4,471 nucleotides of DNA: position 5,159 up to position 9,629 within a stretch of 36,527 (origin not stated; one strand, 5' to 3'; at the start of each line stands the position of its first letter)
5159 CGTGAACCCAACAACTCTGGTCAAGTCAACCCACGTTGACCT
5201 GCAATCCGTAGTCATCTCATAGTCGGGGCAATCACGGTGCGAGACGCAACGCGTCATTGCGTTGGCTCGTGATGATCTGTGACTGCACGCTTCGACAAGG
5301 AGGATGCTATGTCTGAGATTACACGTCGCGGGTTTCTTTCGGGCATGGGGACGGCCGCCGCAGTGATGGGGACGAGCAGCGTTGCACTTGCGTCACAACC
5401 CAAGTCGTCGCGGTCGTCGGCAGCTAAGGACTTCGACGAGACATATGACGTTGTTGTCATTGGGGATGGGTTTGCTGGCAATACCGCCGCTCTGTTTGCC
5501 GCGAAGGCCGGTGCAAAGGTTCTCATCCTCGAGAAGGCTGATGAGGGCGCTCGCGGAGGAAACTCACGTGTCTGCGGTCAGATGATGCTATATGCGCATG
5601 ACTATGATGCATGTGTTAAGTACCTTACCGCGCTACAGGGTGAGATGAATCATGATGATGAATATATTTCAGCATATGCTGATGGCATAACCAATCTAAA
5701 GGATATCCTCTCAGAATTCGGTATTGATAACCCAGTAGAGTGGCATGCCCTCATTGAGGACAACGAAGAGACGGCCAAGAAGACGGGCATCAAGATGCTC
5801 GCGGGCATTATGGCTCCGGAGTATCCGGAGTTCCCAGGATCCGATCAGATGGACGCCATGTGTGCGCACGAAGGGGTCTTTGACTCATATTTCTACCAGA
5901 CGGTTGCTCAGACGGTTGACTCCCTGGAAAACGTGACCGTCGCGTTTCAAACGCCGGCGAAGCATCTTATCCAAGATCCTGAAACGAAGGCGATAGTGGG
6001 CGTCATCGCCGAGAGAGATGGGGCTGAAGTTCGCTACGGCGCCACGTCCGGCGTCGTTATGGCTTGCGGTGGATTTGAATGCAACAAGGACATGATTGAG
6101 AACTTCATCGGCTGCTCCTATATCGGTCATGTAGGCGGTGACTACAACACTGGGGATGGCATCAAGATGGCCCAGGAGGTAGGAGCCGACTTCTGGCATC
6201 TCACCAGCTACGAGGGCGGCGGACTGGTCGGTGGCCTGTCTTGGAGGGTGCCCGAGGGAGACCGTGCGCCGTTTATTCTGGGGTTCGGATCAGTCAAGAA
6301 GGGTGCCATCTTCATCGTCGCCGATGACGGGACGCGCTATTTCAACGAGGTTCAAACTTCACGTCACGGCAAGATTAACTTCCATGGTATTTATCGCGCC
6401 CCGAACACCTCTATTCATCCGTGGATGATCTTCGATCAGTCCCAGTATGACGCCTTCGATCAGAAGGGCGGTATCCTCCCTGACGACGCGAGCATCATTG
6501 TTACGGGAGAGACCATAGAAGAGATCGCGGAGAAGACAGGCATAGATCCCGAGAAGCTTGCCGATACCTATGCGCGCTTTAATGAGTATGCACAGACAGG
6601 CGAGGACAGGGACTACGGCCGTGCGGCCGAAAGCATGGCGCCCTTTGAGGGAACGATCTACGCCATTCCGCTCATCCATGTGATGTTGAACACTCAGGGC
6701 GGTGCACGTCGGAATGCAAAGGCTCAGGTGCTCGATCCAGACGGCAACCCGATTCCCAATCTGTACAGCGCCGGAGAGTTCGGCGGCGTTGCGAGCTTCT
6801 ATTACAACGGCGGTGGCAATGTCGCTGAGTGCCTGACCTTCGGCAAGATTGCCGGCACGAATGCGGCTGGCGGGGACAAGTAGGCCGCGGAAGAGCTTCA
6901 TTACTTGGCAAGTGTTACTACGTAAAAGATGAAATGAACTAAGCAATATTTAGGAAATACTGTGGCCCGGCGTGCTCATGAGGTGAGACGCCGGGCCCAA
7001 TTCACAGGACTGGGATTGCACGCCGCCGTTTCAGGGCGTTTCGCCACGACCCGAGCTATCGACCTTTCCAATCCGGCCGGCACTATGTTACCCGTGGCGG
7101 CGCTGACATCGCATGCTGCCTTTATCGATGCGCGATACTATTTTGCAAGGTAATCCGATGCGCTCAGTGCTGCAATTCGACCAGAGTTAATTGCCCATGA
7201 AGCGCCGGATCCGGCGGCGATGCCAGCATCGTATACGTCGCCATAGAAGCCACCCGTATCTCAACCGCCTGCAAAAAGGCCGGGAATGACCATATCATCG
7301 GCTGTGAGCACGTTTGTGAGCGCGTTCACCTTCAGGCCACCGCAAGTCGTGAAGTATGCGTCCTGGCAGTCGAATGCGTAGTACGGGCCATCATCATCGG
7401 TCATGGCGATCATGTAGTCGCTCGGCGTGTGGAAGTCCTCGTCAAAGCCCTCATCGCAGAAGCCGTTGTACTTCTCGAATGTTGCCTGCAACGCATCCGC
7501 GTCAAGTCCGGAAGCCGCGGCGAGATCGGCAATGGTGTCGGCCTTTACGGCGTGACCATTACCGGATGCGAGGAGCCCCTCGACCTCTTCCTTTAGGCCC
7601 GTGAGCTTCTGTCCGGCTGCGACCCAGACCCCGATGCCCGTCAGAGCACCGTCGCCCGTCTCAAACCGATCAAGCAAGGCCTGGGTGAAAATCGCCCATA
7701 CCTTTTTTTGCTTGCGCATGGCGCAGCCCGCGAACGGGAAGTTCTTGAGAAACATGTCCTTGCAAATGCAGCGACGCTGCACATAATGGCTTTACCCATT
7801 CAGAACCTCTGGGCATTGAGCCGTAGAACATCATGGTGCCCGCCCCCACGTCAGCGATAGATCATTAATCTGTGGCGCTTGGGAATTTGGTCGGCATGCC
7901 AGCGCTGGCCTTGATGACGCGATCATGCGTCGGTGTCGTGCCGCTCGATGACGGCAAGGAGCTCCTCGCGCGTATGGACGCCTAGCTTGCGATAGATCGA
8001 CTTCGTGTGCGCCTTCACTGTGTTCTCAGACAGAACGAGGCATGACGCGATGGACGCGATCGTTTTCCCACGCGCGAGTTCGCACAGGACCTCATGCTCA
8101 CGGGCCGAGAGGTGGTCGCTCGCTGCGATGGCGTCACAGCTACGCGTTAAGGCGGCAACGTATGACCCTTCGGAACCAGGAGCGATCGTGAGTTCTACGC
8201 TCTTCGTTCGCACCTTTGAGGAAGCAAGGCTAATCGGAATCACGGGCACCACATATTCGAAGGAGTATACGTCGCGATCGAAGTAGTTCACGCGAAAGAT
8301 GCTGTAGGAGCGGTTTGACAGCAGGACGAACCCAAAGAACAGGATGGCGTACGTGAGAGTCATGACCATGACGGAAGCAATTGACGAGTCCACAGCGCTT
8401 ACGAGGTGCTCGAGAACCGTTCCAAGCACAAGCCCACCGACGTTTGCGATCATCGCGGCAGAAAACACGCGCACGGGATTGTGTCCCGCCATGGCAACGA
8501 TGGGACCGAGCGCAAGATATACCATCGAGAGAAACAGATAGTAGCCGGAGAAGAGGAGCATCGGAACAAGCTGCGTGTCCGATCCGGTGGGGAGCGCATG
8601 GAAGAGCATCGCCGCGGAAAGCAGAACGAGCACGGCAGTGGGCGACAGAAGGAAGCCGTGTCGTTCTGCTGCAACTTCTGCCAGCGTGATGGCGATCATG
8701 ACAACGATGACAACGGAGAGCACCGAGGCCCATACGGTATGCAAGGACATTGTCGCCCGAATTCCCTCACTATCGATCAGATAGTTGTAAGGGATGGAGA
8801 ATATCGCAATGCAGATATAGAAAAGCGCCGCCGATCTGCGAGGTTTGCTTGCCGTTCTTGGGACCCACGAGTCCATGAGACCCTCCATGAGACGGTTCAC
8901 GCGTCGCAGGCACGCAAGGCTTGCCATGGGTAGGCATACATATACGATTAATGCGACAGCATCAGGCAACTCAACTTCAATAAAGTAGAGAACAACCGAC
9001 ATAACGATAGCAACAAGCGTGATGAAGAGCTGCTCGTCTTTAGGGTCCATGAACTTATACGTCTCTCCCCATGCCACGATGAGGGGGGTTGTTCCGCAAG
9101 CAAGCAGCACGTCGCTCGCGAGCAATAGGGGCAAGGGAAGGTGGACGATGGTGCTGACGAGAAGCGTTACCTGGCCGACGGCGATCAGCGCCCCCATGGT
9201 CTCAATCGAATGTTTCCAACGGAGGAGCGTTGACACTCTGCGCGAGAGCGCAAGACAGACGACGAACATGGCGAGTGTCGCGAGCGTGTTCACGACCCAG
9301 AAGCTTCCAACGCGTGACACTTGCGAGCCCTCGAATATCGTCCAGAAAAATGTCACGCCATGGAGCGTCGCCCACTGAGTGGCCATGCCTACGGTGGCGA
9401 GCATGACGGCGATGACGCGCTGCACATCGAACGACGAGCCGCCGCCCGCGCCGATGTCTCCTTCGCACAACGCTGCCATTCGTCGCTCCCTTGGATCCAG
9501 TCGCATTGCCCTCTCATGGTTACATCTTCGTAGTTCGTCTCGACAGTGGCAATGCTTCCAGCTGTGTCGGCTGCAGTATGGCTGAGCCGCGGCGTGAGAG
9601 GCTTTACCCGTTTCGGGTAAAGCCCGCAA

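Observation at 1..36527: Nine Tat-signal flavoprotein reductases interleaved with six membrane-embedded LuxR regulators: a modular sensor-reductase cassette array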

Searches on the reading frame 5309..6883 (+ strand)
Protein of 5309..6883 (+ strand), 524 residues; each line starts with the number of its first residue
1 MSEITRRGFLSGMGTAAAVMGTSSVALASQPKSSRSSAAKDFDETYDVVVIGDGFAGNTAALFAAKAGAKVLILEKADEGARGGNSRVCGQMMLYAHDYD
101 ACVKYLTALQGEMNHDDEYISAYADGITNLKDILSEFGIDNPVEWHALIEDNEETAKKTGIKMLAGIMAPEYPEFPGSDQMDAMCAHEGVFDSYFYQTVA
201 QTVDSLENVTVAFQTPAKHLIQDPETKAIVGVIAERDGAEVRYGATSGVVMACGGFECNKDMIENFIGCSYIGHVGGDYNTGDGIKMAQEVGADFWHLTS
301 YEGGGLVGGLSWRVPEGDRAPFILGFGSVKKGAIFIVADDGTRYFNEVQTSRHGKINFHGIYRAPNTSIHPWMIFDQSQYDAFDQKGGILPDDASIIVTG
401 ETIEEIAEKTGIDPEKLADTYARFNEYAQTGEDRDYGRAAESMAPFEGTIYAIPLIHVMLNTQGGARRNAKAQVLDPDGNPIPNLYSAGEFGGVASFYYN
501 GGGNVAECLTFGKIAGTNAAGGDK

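Call 5: search_protein_families(library=pfam, proteins=[window:5309-6883:+], max_evalue=0.01)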
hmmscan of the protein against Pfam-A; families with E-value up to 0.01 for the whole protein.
window:5309-6883:+ (524 aa): 10 families
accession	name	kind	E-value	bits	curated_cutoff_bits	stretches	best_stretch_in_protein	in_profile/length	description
PF00890.30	FAD_binding_2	-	1.8e-40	139.8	20.4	1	47-504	1-412/414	FAD binding domain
PF01266.30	DAO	-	2.9e-11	44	27.9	1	47-256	1-205/353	FAD dependent oxidoreductase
PF03486.20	HI0933_like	-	3.2e-06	27.2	50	1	47-80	2-35/244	HI0933-like protein Rossmann domain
PF12831.13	FAD_oxidored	-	4.5e-06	26.7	27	1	47-86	1-38/416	FAD dependent oxidoreductase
PF07992.20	Pyr_redox_2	-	7.4e-06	26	26.1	1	46-81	1-34/291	Pyridine nucleotide-disulphide oxidoreductase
PF01134.28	GIDA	-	0.00026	20.6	22.1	1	47-75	1-29/391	Glucose inhibited division protein A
PF01946.23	Thi4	-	0.00047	19.9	26.2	1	46-93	18-64/235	Thi4 family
PF13450.12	NAD_binding_8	-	0.00073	20.2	21.9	1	50-79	1-30/68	NAD(P)-binding Rossmann-like domain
PF01262.27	AlaDh_PNT_C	-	0.0024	17.8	23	1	47-91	30-74/214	Alanine dehydrogenase/PNT, C-terminal domain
PF01494.25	FAD_binding_3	-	0.004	16.9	22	1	46-88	2-44/349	FAD binding domain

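Call 18: search_protein_families(library=ncbifam, proteins=[window:5309-6883:+], max_evalue=0.001)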
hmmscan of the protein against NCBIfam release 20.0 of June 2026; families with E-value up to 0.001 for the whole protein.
window:5309-6883:+ (524 aa): 63 families (the best 25 are shown)
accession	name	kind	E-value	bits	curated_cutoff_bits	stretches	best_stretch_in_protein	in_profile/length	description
TIGR01813.1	flavo_cyto_c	subfamily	1.5e-52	178.8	285.45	1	47-516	1-443/444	flavocytochrome c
NF009478.0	PRK12844.1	equivalog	4e-45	154.2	789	2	207-522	223-551/559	3-ketosteroid-delta-1-dehydrogenase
NF005882.1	PRK07843.1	equivalog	4.3e-42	144.3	788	2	208-517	216-545/547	3-oxosteroid 1-dehydrogenase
NF005509.0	PRK07121.1-2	subfamily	1.8e-40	139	630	2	192-520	201-522/527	FAD-binding protein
NF053676.1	4oxCHCAChcC1Cy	equivalog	7.2e-40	136.9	1000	2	207-518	200-525/528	4-oxocyclohexanecarboxylate 2-dehydrogenase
NF005510.0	PRK07121.1-3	subfamily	2.4e-39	135.4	481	1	32-521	9-488/492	FAD-binding protein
NF006130.0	PRK08274.1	equivalog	1.3e-38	133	369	1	44-520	4-459/467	FAD-dependent tricarballylate dehydrogenase TcuA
NF004789.0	PRK06134.1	subfamily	1.1e-37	129.9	747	2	199-521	220-569/581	FAD-dependent oxidoreductase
NF009473.0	PRK12835.1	subfamily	6.5e-37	127.2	837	2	207-521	226-568/585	FAD-binding protein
NF005064.0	PRK06481.1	equivalog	3.1e-36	125.2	542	2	226-521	220-501/506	flavocytochrome c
NF005512.0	PRK07121.1-5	subfamily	7.3e-35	120.4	812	2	34-302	10-290/489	FAD-binding protein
NF009476.0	PRK12839.1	equivalog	1.6e-34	119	940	2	208-521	228-566/572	FAD-dependent oxidoreductase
NF005511.0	PRK07121.1-4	equivalog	2.1e-32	112.3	466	3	398-521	409-541/553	FAD-binding protein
NF009474.0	PRK12837.1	equivalog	1.5e-31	109.8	675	1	202-516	182-505/513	FAD-binding protein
NF053717.1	VnlPnlRedVprA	equivalog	4e-31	108.4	600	3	392-490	347-444/481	vinyl phenol reductase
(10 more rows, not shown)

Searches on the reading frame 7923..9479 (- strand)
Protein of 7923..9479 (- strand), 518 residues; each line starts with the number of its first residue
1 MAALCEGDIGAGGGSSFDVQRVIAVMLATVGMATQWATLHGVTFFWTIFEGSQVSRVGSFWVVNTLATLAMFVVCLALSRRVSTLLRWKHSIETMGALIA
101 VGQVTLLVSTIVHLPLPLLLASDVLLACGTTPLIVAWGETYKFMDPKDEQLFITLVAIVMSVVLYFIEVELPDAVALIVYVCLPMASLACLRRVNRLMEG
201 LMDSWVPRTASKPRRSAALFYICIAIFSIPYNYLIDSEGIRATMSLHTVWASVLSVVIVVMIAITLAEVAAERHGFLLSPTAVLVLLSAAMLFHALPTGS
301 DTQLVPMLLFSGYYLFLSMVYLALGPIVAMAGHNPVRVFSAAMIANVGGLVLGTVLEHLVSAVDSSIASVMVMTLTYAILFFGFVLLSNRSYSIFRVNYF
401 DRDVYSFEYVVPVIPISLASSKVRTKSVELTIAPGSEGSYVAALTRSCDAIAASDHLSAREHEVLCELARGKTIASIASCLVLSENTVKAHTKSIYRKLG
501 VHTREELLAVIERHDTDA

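Call 6: search_protein_families(library=pfam, proteins=[window:7923-9479:-], max_evalue=0.01)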
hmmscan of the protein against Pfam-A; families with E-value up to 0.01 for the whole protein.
window:7923-9479:- (518 aa): 1 family
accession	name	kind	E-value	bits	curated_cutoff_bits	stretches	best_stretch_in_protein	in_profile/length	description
PF00196.25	GerE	-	4.9e-15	55.3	23.5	1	456-508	2-54/57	Bacterial regulatory proteins, luxR family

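Call 73: predict_structure(alignment_id=A3)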
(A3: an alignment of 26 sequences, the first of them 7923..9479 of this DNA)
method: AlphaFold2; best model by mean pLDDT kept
length: 518 residues; sequences in the alignment: 26
mean_pLDDT: 68.0   pTM: 0.60
mean pLDDT of the five models: 68.0, 64.5, 64.3, 63.7, 62.5
residues with pLDDT >= 90: 62; 70-90: 232; 50-70: 97; < 50: 127
segments of 3 or more residues with pLDDT < 50: 1-40, 42-54, 237-243, 373-378, 380-434
pLDDT, mean of each block of 10 residues (from residue 1): 32 39 44 42 47 55 83 87 68 79 70 67 81 83 74 78 79 79 83 83 59 67 69 55 63 79 70 60 71 65 67 74 78 82 77 68 56 47 45 40 39 36 36 53 89 95 95 90 95 97 94 73
secondary structure, 60 per line:
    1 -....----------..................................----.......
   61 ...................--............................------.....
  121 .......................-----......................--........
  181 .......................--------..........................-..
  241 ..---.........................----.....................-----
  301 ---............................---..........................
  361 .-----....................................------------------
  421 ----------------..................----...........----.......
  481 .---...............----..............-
elements in order: H2-5 H16-49 H54-79 H82-109 H116-143 H149-170 H173-203 H212-237 H239-242 H246-270 H275-295 H304-331 H335-361 H367-402 H437-454 H459-469 H474-481 H485-499 H504-517

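Call 75: fold_search(model_id=the predicted structure, library=pdb)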
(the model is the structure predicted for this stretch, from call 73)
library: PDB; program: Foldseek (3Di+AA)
matches with E <= 10: 866; with E <= 0.001: 0
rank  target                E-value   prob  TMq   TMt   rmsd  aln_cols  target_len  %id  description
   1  4zwb_A                1.3e-03  1.00  0.35  0.38  12.0       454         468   12  Crystal structure of maltose-bound human GLUT3 in the outward-occluded conformation at 2.4 angstrom (released 2015-07-22)
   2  6lyy_A                3.4e-03  1.00  0.32  0.41  13.5       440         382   12  Cryo-EM structure of the human MCT1/Basigin-2 complex in the presence of anti-cancer drug candidate AZD3965 in the out (released 2020-12-23)
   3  7spt                  3.6e-03  1.00  0.33  0.36  13.1       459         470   13  Crystal structure of exofacial state human glucose transporter GLUT3 (released 2022-05-18)
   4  6ob6_A                5.0e-03  0.98  0.22  0.29  19.1       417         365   15  Human equilibrative nucleoside transporter-1, S-(4-nitrobenzyl)-6-thioinosine bound, merohedrally twinned (released 2019-07-03)
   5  6hcl_B                5.7e-03  0.99  0.25  0.33  16.7       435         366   11  Crystal structure of a MFS transporter with Ligand at 2.69 Angstroem resolution (released 2019-07-03)
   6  8tgk_A                6.2e-03  1.00  0.32  0.42  16.2       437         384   13  VMAT1 dimer with histamine and reserpine (released 2024-03-20)
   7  6zgs_B                7.0e-03  1.00  0.28  0.37  16.5       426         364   12  Crystal structure of a MFS transporter with bound 3-phenylpropanoic acid at 2.39 Angstroem resolution (released 2021-10-20)
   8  9oki                  7.3e-03  1.00  0.32  0.33  17.1       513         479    9  Cryo-EM structure of human SV2A in complex with UCBJ and UCB1244283 (released 2025-12-10)
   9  8tgj_A                7.9e-03  1.00  0.33  0.43  15.4       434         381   13  VMAT1 dimer in unbound form and with reserpine (released 2024-03-20)
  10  9kuy                  8.9e-03  0.98  0.25  0.30  19.2       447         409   14  Cryo-EM structure of human G6PT in apo state (released 2025-11-12)
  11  7l16                  9.7e-03  1.00  0.36  0.40  14.6       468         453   11  Crystal structure of sugar-bound melibiose permease MelB (released 2021-08-04)
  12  7crz                  9.7e-03  1.00  0.33  0.35  13.4       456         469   12  Crystal structure of human glucose transporter GLUT3 bound with C3361 (released 2021-01-13)
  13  6g9x_B                9.7e-03  0.99  0.27  0.34  16.4       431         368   12  Crystal structure of a MFS transporter at 2.54 Angstroem resolution (released 2019-07-03)
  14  9pc9                  1.0e-02  1.00  0.37  0.43  15.0       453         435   10  Structure of Synaptic Vesicle Protein 2A Bound to UCB7361 (released 2025-09-10)
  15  8tgh_A                1.0e-02  1.00  0.31  0.40  16.4       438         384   14  VMAT1 dimer with amphetamine and reserpine (released 2024-03-20)
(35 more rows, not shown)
